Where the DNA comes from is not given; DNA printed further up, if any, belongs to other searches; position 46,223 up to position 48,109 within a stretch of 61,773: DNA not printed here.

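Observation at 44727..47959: Reciprocally degenerate tandem carboxyltransferases: candidate obligate heteromer with one live and one dead active site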

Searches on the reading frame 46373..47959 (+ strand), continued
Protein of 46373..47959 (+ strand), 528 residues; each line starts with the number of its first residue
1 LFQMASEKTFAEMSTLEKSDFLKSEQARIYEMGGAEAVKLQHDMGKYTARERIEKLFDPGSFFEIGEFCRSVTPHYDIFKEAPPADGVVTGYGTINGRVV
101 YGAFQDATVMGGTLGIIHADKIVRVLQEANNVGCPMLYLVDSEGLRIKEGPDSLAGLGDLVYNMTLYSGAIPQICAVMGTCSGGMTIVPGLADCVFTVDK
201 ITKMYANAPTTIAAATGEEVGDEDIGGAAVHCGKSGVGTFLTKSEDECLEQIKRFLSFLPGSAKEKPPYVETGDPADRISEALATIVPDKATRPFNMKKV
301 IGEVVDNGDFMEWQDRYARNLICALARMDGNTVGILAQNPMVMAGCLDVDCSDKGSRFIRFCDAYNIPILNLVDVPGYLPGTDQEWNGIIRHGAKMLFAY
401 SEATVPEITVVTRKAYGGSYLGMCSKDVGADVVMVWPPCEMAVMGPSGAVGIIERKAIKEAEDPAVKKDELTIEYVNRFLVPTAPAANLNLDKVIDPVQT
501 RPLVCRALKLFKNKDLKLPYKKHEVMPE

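Call 59: predict_structure(alignment_id=A3)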
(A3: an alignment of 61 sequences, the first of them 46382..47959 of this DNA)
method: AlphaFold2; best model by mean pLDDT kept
length: 525 residues; sequences in the alignment: 61
mean_pLDDT: 85.6   pTM: 0.88
mean pLDDT of the five models: 85.6, 85.0, 82.5, 80.1, 79.2
residues with pLDDT >= 90: 268; 70-90: 195; 50-70: 34; < 50: 28
segments of 3 or more residues with pLDDT < 50: 73-76, 376-388, 519-525
pLDDT, mean of each block of 10 residues (from residue 1): 78 93 88 91 94 97 77 55 90 96 83 85 95 92 59 86 91 91 87 94 81 83 87 92 97 93 91 95 86 96 97 93 97 91 80 91 94 56 48 80 93 71 81 85 82 95 93 84 85 96 93 63 37
secondary structure, 60 per line:
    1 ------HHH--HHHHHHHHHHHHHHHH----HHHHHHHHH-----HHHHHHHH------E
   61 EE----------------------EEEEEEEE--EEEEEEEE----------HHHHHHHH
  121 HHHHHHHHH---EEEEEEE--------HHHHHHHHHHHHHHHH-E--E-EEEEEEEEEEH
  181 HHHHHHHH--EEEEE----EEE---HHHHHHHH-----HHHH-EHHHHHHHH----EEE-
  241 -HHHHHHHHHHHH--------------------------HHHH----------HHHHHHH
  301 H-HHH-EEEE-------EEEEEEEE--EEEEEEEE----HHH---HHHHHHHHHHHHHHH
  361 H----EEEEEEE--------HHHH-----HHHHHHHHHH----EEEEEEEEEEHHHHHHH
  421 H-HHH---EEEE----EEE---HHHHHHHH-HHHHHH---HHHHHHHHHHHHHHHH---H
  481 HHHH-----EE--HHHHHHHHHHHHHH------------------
elements in order: H12-27 H32-40 H46-53 E60-62 E85-92 E95-102 H113-129 E133-139 H148-163 E170-179 H180-188 E191-195 E200-202 H206-213 H219-222 H225-232 E237-239 H242-253 H280-283 H294-301 E307-310 E318-325 E328-335 H346-361 E366-372 H381-384 H390-399 E404-413 H414-421 E429-432 E437-439 H443-450 H452-457 H461-476 H480-484 H494-507
